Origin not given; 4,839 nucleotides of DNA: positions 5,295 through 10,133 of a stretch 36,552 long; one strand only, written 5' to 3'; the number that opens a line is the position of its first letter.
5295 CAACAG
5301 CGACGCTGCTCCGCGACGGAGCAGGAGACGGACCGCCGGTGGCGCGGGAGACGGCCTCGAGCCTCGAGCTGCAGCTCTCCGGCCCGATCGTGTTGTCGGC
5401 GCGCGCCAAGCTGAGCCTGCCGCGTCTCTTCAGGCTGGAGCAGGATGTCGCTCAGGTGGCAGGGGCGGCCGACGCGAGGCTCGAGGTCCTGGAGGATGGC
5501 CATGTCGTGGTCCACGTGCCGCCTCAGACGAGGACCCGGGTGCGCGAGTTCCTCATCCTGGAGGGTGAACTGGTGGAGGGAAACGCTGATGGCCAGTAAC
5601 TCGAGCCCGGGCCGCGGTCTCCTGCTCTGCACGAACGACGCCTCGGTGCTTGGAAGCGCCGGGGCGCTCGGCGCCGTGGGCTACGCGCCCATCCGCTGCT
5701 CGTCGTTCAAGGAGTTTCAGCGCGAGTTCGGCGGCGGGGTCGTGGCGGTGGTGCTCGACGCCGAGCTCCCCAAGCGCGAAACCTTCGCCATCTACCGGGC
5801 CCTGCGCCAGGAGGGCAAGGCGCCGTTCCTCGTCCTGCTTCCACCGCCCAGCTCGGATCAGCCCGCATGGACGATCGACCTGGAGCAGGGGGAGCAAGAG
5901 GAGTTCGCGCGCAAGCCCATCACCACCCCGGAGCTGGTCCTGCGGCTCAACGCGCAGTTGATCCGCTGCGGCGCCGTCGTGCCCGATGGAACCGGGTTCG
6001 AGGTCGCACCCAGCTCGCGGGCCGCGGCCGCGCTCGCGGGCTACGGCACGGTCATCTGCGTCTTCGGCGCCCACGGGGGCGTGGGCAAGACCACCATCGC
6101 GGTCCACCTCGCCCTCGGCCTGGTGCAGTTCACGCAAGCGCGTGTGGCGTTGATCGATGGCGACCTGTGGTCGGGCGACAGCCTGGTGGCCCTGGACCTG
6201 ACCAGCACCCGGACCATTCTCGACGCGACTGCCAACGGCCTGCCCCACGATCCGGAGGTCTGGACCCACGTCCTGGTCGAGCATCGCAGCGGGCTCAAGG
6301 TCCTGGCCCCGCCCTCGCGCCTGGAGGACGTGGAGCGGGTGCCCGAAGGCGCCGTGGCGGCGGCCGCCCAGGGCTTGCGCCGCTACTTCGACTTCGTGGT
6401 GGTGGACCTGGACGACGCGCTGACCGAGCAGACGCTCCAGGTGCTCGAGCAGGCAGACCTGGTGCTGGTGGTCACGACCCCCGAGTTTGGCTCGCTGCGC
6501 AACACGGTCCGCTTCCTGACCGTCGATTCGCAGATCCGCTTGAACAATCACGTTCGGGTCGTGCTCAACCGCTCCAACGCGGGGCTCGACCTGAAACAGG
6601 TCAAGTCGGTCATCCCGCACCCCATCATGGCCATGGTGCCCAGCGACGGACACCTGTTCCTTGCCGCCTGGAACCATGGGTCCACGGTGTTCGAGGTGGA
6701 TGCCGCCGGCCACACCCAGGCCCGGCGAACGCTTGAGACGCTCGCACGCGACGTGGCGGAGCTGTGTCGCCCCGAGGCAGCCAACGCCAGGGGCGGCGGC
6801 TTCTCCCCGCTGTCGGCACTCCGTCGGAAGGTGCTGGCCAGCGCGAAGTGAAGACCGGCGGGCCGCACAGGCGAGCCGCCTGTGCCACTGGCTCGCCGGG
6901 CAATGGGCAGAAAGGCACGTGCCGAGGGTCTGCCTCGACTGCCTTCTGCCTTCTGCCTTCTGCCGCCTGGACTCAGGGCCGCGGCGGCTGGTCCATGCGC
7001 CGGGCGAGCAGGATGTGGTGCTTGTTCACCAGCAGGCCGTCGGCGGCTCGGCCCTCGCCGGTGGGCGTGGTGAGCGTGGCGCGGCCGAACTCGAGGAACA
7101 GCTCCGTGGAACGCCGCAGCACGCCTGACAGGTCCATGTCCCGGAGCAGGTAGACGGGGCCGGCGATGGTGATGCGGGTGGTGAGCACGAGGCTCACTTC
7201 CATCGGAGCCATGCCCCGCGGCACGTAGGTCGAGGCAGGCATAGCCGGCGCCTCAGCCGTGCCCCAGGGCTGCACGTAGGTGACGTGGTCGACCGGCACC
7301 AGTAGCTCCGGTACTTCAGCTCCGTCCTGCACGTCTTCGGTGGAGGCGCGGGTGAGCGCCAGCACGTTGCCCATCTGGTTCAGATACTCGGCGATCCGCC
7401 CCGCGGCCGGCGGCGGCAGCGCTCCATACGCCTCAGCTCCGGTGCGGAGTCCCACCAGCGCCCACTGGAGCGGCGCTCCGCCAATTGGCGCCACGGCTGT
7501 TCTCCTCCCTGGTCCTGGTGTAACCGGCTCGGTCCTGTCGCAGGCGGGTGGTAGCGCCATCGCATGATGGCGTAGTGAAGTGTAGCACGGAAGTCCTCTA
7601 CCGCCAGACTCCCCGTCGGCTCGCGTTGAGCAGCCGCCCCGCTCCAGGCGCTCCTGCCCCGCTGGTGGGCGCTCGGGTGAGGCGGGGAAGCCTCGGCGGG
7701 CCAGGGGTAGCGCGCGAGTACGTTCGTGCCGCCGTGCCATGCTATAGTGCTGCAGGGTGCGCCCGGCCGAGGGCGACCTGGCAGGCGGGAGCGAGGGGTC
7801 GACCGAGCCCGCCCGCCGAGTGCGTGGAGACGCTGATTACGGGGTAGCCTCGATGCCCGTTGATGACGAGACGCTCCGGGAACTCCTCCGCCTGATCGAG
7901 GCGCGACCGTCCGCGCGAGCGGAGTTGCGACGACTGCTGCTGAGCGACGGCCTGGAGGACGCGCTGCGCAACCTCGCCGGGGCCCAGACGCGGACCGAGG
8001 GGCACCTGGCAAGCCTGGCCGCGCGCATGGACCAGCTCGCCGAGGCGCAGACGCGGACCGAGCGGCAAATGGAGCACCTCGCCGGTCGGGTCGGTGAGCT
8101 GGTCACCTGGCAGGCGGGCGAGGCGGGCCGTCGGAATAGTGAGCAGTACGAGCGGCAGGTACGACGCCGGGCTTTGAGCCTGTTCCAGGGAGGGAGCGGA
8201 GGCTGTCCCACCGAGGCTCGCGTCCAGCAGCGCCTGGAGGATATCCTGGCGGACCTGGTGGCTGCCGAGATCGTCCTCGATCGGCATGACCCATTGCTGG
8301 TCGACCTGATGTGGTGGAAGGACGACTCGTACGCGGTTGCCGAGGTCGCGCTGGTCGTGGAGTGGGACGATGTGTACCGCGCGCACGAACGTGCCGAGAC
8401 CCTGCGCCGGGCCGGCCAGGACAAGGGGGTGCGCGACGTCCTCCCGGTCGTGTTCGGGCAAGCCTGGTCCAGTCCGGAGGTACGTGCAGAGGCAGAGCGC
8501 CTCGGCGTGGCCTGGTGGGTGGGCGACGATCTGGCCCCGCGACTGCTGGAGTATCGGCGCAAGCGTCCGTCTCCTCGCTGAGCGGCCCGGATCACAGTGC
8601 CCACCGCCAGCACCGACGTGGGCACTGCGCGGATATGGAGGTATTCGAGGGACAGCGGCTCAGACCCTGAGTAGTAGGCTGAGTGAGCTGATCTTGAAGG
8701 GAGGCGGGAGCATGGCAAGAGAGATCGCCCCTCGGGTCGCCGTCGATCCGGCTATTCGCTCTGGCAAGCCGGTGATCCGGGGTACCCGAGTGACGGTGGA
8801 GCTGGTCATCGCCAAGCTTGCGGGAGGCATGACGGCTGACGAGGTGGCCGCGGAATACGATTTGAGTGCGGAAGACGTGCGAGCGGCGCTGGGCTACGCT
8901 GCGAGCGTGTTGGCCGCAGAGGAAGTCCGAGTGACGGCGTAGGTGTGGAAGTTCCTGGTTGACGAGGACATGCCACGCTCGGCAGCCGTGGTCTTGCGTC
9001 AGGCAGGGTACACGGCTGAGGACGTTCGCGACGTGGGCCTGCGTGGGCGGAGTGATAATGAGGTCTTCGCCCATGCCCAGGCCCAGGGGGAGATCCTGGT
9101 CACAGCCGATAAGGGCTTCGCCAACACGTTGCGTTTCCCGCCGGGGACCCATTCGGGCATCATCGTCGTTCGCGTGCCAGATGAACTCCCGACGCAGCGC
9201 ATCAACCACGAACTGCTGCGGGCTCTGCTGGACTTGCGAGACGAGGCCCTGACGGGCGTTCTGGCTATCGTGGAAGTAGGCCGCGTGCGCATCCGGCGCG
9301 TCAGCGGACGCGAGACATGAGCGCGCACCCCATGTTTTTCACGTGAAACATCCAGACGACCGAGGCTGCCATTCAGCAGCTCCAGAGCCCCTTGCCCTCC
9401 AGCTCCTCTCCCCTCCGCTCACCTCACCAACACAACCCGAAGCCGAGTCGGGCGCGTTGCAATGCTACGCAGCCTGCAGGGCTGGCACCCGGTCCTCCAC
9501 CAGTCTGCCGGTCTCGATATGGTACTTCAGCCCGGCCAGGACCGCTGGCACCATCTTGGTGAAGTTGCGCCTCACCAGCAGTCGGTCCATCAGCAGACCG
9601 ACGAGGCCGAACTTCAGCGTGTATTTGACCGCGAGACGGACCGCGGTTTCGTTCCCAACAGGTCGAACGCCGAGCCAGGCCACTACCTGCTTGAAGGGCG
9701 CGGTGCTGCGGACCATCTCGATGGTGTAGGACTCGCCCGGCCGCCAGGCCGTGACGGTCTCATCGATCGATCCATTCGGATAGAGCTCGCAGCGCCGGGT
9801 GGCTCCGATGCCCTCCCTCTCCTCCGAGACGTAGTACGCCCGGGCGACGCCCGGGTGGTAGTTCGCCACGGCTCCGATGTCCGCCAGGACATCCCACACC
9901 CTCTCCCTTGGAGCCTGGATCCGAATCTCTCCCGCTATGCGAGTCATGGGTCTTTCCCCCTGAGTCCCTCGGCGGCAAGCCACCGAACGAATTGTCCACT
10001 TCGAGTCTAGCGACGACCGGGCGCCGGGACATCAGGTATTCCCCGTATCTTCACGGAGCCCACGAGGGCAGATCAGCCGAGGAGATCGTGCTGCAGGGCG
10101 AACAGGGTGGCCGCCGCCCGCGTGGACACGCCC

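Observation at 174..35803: Family of heptanucleotide tandem repeats (STRR-like) at nine gene junctions, frequently as inverted arrays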

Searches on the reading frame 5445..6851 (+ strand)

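Call 8: search_protein_families(library=pfam, proteins=[window:5445-6851:+])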
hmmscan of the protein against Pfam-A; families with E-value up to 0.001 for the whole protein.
window:5445-6851:+ (468 aa): 5 families
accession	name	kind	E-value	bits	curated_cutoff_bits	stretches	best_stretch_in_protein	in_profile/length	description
PF13614.12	AAA_31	-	2.2e-09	37.9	27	1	202-359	2-162/177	AAA domain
PF10609.15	ParA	-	4.7e-08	33.2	27.1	1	202-248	4-48/246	NUBPL iron-transfer P-loop NTPase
PF01656.29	CbiA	-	3.2e-07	30.8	25.4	1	204-380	1-86/125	CobQ/CobB/MinD/ParA nucleotide binding domain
PF06564.18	CBP_BcsQ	-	3e-06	27.4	21.3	1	203-350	3-151/234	Cellulose biosynthesis protein BcsQ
PF09140.17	MipZ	-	0.00038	20.3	20.7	0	204-241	3-39/262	ATPase MipZ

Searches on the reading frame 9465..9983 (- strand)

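Call 68: search_protein_families(library=pfam, proteins=[window:9465-9983:-], max_evalue=0.01)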
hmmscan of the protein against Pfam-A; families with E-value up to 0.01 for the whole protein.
window:9465-9983:- (172 aa): 3 families
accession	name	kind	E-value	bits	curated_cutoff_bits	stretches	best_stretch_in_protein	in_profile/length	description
PF10604.15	Polyketide_cyc2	-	5.2e-19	69.4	27.4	1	13-157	1-142/142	Polyketide cyclase / dehydrase and lipid transport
PF03364.25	Polyketide_cyc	-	2.6e-05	24.9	23.4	1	22-133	1-109/126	Polyketide cyclase / dehydrase and lipid transport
PF06240.19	COXG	-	0.0045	17.2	22.2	1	18-55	1-38/140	Carbon monoxide dehydrogenase subunit G (CoxG)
